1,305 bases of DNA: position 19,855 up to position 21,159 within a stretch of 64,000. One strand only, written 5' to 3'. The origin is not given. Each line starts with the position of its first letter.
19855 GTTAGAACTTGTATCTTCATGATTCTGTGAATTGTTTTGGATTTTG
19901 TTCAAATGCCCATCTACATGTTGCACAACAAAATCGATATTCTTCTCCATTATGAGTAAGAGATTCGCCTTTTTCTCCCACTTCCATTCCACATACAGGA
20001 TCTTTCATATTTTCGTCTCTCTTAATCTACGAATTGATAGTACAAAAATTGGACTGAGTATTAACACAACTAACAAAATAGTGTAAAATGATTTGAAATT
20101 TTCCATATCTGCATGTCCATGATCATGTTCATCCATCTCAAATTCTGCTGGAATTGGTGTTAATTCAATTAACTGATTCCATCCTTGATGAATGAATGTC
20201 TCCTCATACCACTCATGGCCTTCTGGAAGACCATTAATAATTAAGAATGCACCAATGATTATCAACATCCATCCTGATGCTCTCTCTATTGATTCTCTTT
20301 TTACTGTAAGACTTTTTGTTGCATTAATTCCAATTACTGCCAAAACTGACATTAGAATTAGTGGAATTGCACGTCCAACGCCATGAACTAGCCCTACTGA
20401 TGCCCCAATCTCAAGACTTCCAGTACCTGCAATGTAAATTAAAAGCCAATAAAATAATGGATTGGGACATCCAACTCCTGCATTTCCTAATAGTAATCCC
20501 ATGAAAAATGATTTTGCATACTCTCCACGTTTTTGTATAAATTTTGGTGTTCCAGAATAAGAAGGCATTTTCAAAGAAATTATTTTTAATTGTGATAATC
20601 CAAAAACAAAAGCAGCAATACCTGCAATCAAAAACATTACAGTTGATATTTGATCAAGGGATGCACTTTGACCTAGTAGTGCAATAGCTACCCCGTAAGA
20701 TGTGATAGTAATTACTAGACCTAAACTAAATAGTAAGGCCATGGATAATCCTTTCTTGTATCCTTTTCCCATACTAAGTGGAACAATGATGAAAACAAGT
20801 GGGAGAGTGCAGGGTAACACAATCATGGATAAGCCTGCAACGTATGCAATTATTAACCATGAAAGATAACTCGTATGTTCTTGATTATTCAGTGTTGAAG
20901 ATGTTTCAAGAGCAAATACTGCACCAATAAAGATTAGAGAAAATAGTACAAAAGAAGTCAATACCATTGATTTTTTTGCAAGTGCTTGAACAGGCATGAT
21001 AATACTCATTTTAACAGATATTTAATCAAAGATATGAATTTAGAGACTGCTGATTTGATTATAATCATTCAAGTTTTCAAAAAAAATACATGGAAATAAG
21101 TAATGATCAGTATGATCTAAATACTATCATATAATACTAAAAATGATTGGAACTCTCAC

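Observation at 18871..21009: Candidate metal/redox operon: CcdA-like transporter, YHS/TRASH protein, glutaredoxin, small protein, His-tipped secreted protein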

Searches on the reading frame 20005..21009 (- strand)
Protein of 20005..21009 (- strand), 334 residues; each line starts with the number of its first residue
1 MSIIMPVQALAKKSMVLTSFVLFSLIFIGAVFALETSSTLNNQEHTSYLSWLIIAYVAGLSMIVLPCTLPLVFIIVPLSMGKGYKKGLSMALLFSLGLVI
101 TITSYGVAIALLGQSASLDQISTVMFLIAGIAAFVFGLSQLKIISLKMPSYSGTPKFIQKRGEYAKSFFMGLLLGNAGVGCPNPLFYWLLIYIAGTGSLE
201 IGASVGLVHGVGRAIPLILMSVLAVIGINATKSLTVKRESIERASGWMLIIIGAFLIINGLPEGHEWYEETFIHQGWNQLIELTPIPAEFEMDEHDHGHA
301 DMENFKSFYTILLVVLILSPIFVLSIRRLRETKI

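Call 3: search_protein_families(library=pfam, proteins=[window:20005-21009:-], max_evalue=0.1)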
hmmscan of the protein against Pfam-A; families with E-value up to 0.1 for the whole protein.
window:20005-21009:- (334 aa): 3 families
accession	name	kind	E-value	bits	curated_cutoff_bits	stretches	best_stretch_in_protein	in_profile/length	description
PF02683.22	DsbD_TM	-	4.4e-11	42.9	27.1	1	52-224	5-185/219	Cytochrome C biogenesis protein transmembrane domain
PF13386.12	DsbD_2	-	8.3e-08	32.8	24.9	1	91-254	35-198/199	Cytochrome C biogenesis protein transmembrane region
PF06432.16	GPI2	-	0.068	13.2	24.4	0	219-322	93-120/270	Phosphatidylinositol N-acetylglucosaminyltransferase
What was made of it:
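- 20005..20997 (-): CcdA/DsbD-superfamily membrane protein, 330 aa (the ORF extends to 21009). Predicted 8 TM, N-in/C-in. Only two Cys: Cys63 (LPCTLP) and Cys177 (GCPNP). An outside loop at residues 255-303 carries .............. and DEHDHGH. PF02683 at 4.4e-11 and PF13386 at 8.3e-8 (call 3).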

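Call 4: search_protein_families(library=ncbifam, proteins=[window:20005-21009:-], max_evalue=0.1)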
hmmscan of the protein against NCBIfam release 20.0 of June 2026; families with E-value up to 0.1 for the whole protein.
window:20005-21009:- (334 aa): 2 families
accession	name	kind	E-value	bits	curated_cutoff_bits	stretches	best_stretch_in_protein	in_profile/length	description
NF045694.1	seleno_TsoB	exception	1.3e-14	53.2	805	1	43-264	176-398/572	rhodanese/DsbD fusion-like selenoprotein TsoB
NF001419.0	PRK00293.1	subfamily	3.9e-11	42.2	330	1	42-257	162-382/574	protein-disulfide reductase DsbD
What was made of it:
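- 20005..20997 (-): NCBIfam DsbD and TsoB TM regions at 1e-11 to 1e-14 (call 4).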

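Call 5: find_homologous_proteins(query=window:20005-21009:-)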
Query window:20005-21009:- (334 aa): 1672 proteins with E <= 0.001 among 8000 candidates; the best 120 are listed.
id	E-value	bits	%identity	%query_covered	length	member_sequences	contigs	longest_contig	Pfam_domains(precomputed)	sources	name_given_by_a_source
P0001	4.2e-194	662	92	99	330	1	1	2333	PF02683.23,PF13386.13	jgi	jgi:cytochrome c-type biogenesis protein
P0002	4.8e-194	662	91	99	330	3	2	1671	PF02683.23,PF13386.13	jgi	jgi:cytochrome c-type biogenesis protein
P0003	1.2e-193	661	92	99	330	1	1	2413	PF02683.23,PF13386.13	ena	-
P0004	1.9e-193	660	91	98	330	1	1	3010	PF02683.23,PF13386.13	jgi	-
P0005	6.7e-193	658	91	99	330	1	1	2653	PF02683.23,PF13386.13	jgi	-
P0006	4.9e-192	655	90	99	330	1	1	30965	PF02683.23,PF13386.13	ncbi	-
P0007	1.2e-190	651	91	97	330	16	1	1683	PF02683.23,PF13386.13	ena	-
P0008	1.9e-190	650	90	99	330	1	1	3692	PF02683.23,PF13386.13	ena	-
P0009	1.9e-189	647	91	97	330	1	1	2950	PF02683.23,PF13386.13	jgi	jgi:cytochrome c-type biogenesis protein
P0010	2.4e-189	647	89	99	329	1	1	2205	PF02683.23,PF13386.13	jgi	jgi:cytochrome c-type biogenesis protein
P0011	3.2e-189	646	90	99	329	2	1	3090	PF02683.23,PF13386.13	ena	-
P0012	4.5e-189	646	90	99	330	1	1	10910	PF02683.23,PF13386.13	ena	-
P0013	5.7e-189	645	89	99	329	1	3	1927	PF02683.23,PF13386.13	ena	-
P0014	8.0e-189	645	90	98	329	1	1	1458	PF02683.23,PF13386.13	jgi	jgi:cytochrome c-type biogenesis protein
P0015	8.4e-189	645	89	99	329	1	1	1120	PF02683.23,PF13386.13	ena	-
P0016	9.7e-189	645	90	98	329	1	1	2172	PF02683.23,PF13386.13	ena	-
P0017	1.2e-188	644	89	99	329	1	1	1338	PF02683.23,PF13386.13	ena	-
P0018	2.3e-188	643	89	99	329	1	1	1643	PF02683.23,PF13386.13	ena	-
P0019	3.1e-188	643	89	99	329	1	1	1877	PF02683.23,PF13386.13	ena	-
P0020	4.0e-188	643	89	98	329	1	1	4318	PF02683.23,PF13386.13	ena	-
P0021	5.3e-188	642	88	99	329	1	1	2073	PF02683.23,PF13386.13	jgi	-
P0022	1.9e-187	640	88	99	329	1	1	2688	PF02683.23,PF13386.13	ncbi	-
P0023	1.9e-187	640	88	99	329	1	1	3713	PF02683.23,PF13386.13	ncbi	-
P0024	2.0e-187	640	88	99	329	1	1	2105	PF02683.23,PF13386.13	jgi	jgi:cytochrome c-type biogenesis protein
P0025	2.6e-187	640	88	99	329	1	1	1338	PF02683.23,PF13386.13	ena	-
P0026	2.7e-187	640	88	99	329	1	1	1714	PF02683.23,PF13386.13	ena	-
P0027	3.8e-187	639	88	99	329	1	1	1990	PF02683.23,PF13386.13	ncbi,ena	-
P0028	5.5e-187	639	88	99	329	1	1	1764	PF02683.23,PF13386.13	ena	-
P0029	6.8e-187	638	88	99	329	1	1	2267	PF02683.23,PF13386.13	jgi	jgi:cytochrome c-type biogenesis protein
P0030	8.3e-187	638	89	99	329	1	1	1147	PF02683.23,PF13386.13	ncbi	-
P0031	9.6e-187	638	88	99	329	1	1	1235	PF02683.23,PF13386.13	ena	-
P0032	1.1e-186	638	89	98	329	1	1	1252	PF02683.23,PF13386.13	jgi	jgi:cytochrome c-type biogenesis protein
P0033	1.6e-186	637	88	99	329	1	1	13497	PF02683.23,PF13386.13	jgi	-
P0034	2.0e-186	637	88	99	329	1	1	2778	PF02683.23,PF13386.13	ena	-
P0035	2.9e-186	636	88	99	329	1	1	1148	PF02683.23,PF13386.13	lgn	-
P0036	4.1e-186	636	88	99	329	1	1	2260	PF02683.23,PF13386.13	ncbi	-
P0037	4.1e-186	636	89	99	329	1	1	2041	PF02683.23,PF13386.13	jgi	-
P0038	4.5e-186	636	88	99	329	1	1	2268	PF02683.23,PF13386.13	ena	-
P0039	4.7e-186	636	88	99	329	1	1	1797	PF02683.23,PF13386.13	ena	-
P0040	5.8e-186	635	89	99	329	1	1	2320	PF02683.23,PF13386.13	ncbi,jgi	-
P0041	6.6e-186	635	88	99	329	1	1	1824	PF02683.23,PF13386.13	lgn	-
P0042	1.0e-185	635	88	99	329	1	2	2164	PF02683.23,PF13386.13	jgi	-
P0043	1.2e-185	634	89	99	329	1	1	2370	PF02683.23,PF13386.13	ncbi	-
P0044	1.5e-185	634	87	99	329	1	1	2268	PF02683.23,PF13386.13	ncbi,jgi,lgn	-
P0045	2.6e-185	633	88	99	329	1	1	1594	PF02683.23,PF13386.13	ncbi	-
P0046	2.8e-185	633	88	99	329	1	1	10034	PF02683.23,PF13386.13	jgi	-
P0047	5.1e-185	632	88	98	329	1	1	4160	PF02683.23,PF13386.13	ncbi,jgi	-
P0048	6.3e-185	632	87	99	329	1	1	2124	PF02683.23,PF13386.13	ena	-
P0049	9.0e-185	631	87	99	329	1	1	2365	PF02683.23,PF13386.13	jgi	-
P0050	9.2e-185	631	88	99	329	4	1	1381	PF02683.23,PF13386.13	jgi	-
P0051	1.2e-184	631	89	99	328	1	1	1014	PF02683.23,PF13386.13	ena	-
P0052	1.7e-184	631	89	99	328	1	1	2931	PF02683.23,PF13386.13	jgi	-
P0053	5.6e-184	629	88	98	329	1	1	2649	PF02683.23,PF13386.13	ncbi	-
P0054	6.8e-184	629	87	99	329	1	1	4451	PF02683.23,PF13386.13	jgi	-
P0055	7.3e-184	628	87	99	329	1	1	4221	PF02683.23,PF13386.13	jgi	-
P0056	1.0e-183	628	87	99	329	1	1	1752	PF02683.23,PF13386.13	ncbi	-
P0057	1.2e-183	628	88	99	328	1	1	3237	PF02683.23,PF13386.13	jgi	-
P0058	1.2e-183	628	87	99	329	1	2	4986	PF02683.23,PF13386.13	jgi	-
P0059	1.6e-183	627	88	98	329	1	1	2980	PF02683.23,PF13386.13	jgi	-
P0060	2.8e-183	627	88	99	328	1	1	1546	PF02683.23,PF13386.13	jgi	-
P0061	2.9e-183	627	88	99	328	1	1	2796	PF02683.23,PF13386.13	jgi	-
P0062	3.6e-183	626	87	98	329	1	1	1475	PF02683.23,PF13386.13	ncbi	-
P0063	4.5e-183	626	87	99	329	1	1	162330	PF02683.23,PF13386.13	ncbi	-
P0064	5.6e-183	626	88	99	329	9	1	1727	PF02683.23,PF13386.13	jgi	-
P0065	1.2e-182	624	85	97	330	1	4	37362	PF02683.23,PF13386.13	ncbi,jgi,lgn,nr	ncbi:MAG: sulfite exporter TauE/SafE family protein [Nitrosopumilus sp.]|nr:sulfite exporter TauE/Sa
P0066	2.4e-182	623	86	98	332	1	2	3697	PF02683.23,PF13386.13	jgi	-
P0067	3.6e-182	623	87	99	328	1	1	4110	PF02683.23,PF13386.13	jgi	-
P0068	1.5e-181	621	87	99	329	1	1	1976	PF02683.23,PF13386.13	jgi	-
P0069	1.6e-181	621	87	99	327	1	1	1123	PF02683.23,PF13386.13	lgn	-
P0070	4.0e-181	620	85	97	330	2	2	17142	PF02683.23,PF13386.13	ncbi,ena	-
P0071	4.2e-181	619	87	99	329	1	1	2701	PF02683.23,PF13386.13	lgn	-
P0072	4.7e-181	619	88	99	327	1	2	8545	PF02683.23,PF13386.13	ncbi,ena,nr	ncbi:MAG: sulfite exporter TauE/SafE family protein [Thaumarchaeota archaeon]|nr:sulfite exporter Ta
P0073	5.6e-181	619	88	99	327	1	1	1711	PF02683.23,PF13386.13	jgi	-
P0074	7.7e-181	619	85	99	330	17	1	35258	PF02683.23,PF13386.13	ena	-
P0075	9.5e-181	618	88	99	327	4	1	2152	PF02683.23,PF13386.13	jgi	-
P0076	2.0e-180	617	85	98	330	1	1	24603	PF02683.23,PF13386.13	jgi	-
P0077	2.2e-180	617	86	99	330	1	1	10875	PF02683.23,PF13386.13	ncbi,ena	-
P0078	2.3e-180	617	87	99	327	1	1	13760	PF02683.23,PF13386.13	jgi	-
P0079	2.9e-180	617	85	99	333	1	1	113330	PF02683.23,PF13386.13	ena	-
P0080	3.6e-180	616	85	99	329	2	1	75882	PF02683.23,PF13386.13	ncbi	-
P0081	5.4e-180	616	84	97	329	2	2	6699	PF02683.23,PF13386.13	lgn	-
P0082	5.6e-180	616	87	99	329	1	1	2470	PF02683.23,PF13386.13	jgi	-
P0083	1.1e-179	615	85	99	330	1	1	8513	PF02683.23,PF13386.13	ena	-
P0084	1.2e-179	615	85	99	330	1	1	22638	PF02683.23,PF13386.13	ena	-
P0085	1.6e-179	614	84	99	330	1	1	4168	PF02683.23,PF13386.13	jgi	-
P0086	1.6e-179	614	85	99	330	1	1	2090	PF02683.23,PF13386.13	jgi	jgi:cytochrome c-type biogenesis protein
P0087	1.7e-179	614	85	99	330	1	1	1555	PF02683.23,PF13386.13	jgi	jgi:cytochrome c-type biogenesis protein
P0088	1.8e-179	614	85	99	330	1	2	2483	PF02683.23,PF13386.13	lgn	-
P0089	2.3e-179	614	85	99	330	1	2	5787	PF02683.23,PF13386.13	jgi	-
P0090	2.4e-179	614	85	99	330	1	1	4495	PF02683.23,PF13386.13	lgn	-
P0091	2.7e-179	613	85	99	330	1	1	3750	PF02683.23,PF13386.13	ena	-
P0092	4.5e-179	613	85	99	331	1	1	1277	PF02683.23,PF13386.13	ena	-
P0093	4.9e-179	613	85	97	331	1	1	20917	PF02683.23,PF13386.13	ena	-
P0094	7.0e-179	612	85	99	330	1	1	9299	PF02683.23,PF13386.13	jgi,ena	jgi:cytochrome c-type biogenesis protein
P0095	8.4e-179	612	83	99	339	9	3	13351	PF02683.23,PF13386.13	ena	-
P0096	1.1e-178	612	85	99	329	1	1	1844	PF02683.23,PF13386.13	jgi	jgi:cytochrome c-type biogenesis protein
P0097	1.2e-178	611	84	99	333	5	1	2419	PF02683.23,PF13386.13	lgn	-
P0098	1.9e-178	611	89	93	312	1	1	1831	PF02683.23,PF13386.13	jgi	-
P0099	1.9e-178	611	84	99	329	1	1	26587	PF02683.23,PF13386.13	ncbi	-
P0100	2.0e-178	611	84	99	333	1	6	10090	PF02683.23,PF13386.13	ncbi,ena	-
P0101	4.5e-178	609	85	99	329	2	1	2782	PF02683.23,PF13386.13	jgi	-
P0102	7.4e-178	609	85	99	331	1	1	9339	PF02683.23,PF13386.13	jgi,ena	-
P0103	1.2e-177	608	83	99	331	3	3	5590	PF02683.23,PF13386.13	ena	-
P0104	2.0e-177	607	86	99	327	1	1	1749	PF02683.23,PF13386.13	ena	-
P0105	2.1e-177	607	83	99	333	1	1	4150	PF02683.23,PF13386.13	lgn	-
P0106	2.1e-177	607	85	99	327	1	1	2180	PF02683.23,PF13386.13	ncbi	-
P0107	2.3e-177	607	83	99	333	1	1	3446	PF02683.23,PF13386.13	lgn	-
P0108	2.7e-177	607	82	99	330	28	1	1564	PF02683.23,PF13386.13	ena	-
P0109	4.3e-177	606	84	97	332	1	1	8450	PF02683.23,PF13386.13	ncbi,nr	ncbi:MAG: cytochrome C biogenesis protein [Nitrosopumilus sp.]|nr:cytochrome C biogenesis protein [N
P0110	7.5e-177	605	83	98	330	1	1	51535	PF02683.23,PF13386.13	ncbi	-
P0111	2.2e-176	604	83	99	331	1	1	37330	PF02683.23,PF13386.13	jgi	-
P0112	3.5e-176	603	88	93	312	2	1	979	PF02683.23,PF13386.13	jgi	jgi:cytochrome c-type biogenesis protein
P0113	3.5e-176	603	84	99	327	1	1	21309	PF02683.23,PF13386.13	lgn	-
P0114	5.0e-176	603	85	99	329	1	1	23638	PF02683.23,PF13386.13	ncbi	-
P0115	1.8e-175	601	82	99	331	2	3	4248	PF02683.23,PF13386.13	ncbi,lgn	-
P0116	2.7e-175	600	82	99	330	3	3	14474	PF02683.23,PF13386.13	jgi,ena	-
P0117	2.7e-175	600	81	99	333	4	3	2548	PF02683.23,PF13386.13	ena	-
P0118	6.1e-175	599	82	99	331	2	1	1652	PF02683.23,PF13386.13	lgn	-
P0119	8.6e-175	599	83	98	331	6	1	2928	PF02683.23,PF13386.13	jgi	-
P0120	9.9e-175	598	84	99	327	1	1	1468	PF02683.23,PF13386.13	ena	-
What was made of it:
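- The Pfam DsbD_TM family name and the source annotations (calls 3, 5).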

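Call 15: find_related_loci(query=A2, collection=genome_contigs, flank=8000)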
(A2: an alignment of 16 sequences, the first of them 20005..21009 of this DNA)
Query A2 (334 aa) in genome_contigs; peptide patterns used: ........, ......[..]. (x = any residue, [..] = any of these).
332 stretches matched a pattern; 294 encode a relative of the query (tblastn E <= 1e-3); the best 80 are kept; 80 distinct loci.
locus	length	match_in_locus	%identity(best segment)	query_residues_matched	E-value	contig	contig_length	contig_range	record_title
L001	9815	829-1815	87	5-334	0e+0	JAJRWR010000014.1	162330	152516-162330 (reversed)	MAG: archaeon isolate Dive96_bin2.279 k141_1148491, whole genome shotgun sequence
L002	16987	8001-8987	85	5-333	0e+0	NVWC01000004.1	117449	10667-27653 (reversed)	MAG: Thaumarchaeota archaeon isolate NORP47 Contig_source1383C_466, whole genome shotgun sequence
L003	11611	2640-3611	85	10-333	0e+0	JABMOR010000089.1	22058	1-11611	MAG: Nitrosopumilus sp. isolate bin.103 k141_4200879, whole genome shotgun sequence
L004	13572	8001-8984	84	5-333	0e+0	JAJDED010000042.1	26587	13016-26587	MAG: Planctomycetota bacterium isolate OFTM151 OFTM151_41, whole genome shotgun sequence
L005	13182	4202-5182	83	5-331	0e+0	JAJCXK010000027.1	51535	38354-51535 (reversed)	MAG: Nitrosopumilus sp. isolate OFTM383 OFTM383_26, whole genome shotgun sequence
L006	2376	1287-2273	82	5-333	0e+0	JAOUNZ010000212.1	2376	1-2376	MAG: Nitrosopumilus sp. isolate 8_1_May_SF_Bin9 8_1_May_SF_Bin9_scaffold_153412_c1, whole genome shotgun sequence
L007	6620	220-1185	83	10-330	0e+0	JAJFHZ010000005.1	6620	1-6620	MAG: Amylibacter sp. isolate OFTM397 OFTM397_4, whole genome shotgun sequence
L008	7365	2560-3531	82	10-331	0e+0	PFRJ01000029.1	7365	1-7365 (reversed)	MAG: Nitrosopumilales archaeon CG_4_9_14_0_2_um_filter_34_16 CG_4_9_14_0.2_um_filter_scaffold_5204_c, whole genome shotg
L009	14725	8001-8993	80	5-333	0e+0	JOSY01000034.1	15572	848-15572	Marine Group I thaumarchaeote SCGC AAA799-D11 AAA799D11_67, whole genome shotgun sequence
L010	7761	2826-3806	80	10-334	1e-178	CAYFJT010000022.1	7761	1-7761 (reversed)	MAG TPA_asm: uncultured Nitrosopumilaceae archaeon isolate ERP019367_co1_134 genome assembly, contig: NODE_5700_length_7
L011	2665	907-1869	82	10-333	0e+0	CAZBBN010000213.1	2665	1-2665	MAG TPA_asm: uncultured Nitrosopumilaceae archaeon isolate SRP216583_co1_260 genome assembly, contig: NODE_49272_length_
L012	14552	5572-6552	81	5-333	4e-176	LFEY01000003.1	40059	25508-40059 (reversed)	MAG: Thaumarchaeota archaeon casp-thauma3 cas-m1084, whole genome shotgun sequence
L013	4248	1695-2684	82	5-333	3e-178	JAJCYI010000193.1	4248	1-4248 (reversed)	MAG: Saprospiraceae bacterium isolate OFTM40 OFTM40_192, whole genome shotgun sequence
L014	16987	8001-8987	77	8-334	7e-170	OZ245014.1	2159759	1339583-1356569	MAG: Nitrosarchaeum sp. isolate 6c44fd2d-09a9-4874-8e7b-1c6d34cb83b8 genome assembly, chromosome: 1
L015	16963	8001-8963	83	3-321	1e-169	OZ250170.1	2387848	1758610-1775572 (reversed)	MAG: Nitrosopumilus sp. isolate 8ede36e8-2844-49f4-9dae-05aba3b78c45 genome assembly, chromosome: 1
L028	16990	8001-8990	79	8-334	4e-175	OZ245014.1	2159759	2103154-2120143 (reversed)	MAG: Nitrosarchaeum sp. isolate 6c44fd2d-09a9-4874-8e7b-1c6d34cb83b8 genome assembly, chromosome: 1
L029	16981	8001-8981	70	4-331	2e-153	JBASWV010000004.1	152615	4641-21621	MAG: Candidatus Nitrosotenuis sp. isolate MFD03231_ilm_asm_bin23 k127_162223, whole genome shotgun sequence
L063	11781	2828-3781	67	3-321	9e-140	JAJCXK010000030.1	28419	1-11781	MAG: Nitrosopumilus sp. isolate OFTM383 OFTM383_29, whole genome shotgun sequence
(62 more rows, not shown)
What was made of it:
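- Two paralogous copies occur per genome (L014+L028, L005+L063; call 15).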

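Call 24: find_encoding_contigs(protein=P0080, flank=8000, max_places=2)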
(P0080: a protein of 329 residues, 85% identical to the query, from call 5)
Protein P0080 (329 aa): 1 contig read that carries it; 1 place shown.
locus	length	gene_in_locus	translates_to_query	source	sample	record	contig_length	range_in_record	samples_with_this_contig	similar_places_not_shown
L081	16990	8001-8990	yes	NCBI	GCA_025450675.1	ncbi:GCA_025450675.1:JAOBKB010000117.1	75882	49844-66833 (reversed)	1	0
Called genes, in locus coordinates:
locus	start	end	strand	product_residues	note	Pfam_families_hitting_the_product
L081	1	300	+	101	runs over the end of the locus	PF00137:ATP-synt_C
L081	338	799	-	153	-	PF01948:PyrI, PF02748:PyrI_C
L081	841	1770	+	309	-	PF02729:OTCace_N, PF00185:OTCace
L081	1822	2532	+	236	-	PF02190:LON_substr_bdg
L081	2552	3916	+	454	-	-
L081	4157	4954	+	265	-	PF13462:Thioredoxin_4, PF13098:Thioredoxin_2, PF01323:DSBA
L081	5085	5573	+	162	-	PF01325:Fe_dep_repress, PF02742:Fe_dep_repr_C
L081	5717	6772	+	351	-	PF07732:Cu-oxidase_3, PF07731:Cu-oxidase_2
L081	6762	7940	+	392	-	-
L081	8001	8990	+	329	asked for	PF02683:DsbD_TM, PF13386:DsbD_2 (weak)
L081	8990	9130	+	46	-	PF04945:YHS, PF24273:TRASH_HVO_1752_C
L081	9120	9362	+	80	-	PF13192:Thioredoxin_3, PF00462:Glutaredoxin, PF05768:Glrx-like (weak)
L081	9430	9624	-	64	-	-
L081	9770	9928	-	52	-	-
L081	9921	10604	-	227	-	PF06725:3D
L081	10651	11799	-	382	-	PF00089:Trypsin, PF13365:Trypsin_2, PF13180:PDZ_2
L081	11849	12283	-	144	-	PF13404:HTH_AsnC-type, PF13412:HTH_24, PF08394:Arc_trans_TRASH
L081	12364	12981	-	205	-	PF13462:Thioredoxin_4, PF13098:Thioredoxin_2 (faint), PF01323:DSBA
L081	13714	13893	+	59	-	-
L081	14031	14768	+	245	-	-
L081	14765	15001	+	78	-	-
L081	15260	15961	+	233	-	-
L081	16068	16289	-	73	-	-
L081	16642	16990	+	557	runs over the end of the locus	PF01564:Spermine_synth, PF05430:Methyltransf_30 (faint)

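Call 25: find_encoding_contigs(protein=P0079, flank=8000, max_places=2)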
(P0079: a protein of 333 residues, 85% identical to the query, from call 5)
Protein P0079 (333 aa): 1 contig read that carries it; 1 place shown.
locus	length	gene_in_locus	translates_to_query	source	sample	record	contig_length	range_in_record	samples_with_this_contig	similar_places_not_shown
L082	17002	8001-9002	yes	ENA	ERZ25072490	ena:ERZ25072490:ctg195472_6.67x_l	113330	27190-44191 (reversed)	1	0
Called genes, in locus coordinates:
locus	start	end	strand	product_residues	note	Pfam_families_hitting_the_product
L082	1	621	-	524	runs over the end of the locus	PF24684:Vgb_lyase, PF08450:SGL (faint)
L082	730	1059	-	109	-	PF12802:MarR_2 (weak), PF01022:HTH_5, PF12840:HTH_20 (weak), PF25212:HVO_A0114 (weak), PF01978:TrmB (weak)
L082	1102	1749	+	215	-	PF01545:Cation_efflux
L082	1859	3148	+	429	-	-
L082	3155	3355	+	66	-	PF03625:DUF302 (weak)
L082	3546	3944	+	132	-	-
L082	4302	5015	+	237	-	-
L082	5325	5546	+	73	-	-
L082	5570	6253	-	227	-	PF13462:Thioredoxin_4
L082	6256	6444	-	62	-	-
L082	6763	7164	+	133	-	PF00127:Copper-bind (weak)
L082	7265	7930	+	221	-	PF13462:Thioredoxin_4, PF13098:Thioredoxin_2 (faint), PF01323:DSBA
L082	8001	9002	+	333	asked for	PF13386:DsbD_2 (faint), PF02683:DsbD_TM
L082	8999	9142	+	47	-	PF04945:YHS, PF24273:TRASH_HVO_1752_C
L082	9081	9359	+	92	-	PF13192:Thioredoxin_3, PF00462:Glutaredoxin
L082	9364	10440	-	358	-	PF00089:Trypsin, PF13365:Trypsin_2, PF13180:PDZ_2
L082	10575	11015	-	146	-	PF13404:HTH_AsnC-type, PF13412:HTH_24, PF08394:Arc_trans_TRASH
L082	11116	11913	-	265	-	PF13462:Thioredoxin_4, PF13098:Thioredoxin_2 (weak), PF01323:DSBA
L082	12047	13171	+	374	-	-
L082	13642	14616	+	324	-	-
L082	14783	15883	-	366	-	-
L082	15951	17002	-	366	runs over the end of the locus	PF07732:Cu-oxidase_3, PF07731:Cu-oxidase_2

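Call 26: find_encoding_contigs(protein=window:20005-21009:-, flank=10000, max_places=3)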
Protein window:20005-21009:- (334 aa): no gene with exactly this product is on record in the collection.
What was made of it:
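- Tried and rejected: Nothing found (call 26).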

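Call 27: find_encoding_contigs(protein=window:20005-20997:-, flank=10000, max_places=3)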
Protein window:20005-20997:- (330 aa): 2 contigs read that carry it; 1 place shown.
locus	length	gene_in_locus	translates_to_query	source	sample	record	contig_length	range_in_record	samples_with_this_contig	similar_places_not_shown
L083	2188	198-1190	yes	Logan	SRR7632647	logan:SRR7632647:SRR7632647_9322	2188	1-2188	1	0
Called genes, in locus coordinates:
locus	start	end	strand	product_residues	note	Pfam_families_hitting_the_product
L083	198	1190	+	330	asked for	PF02683:DsbD_TM, PF13386:DsbD_2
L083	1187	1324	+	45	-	PF04945:YHS, PF24273:TRASH_HVO_1752_C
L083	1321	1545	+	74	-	PF00462:Glutaredoxin, PF13192:Thioredoxin_3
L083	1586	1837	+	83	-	-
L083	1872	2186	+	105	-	?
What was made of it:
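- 20005..20997 (-): The exact 330-aa product is on record (call 27).
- Tried and rejected: The 330-aa product was found (call 27).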
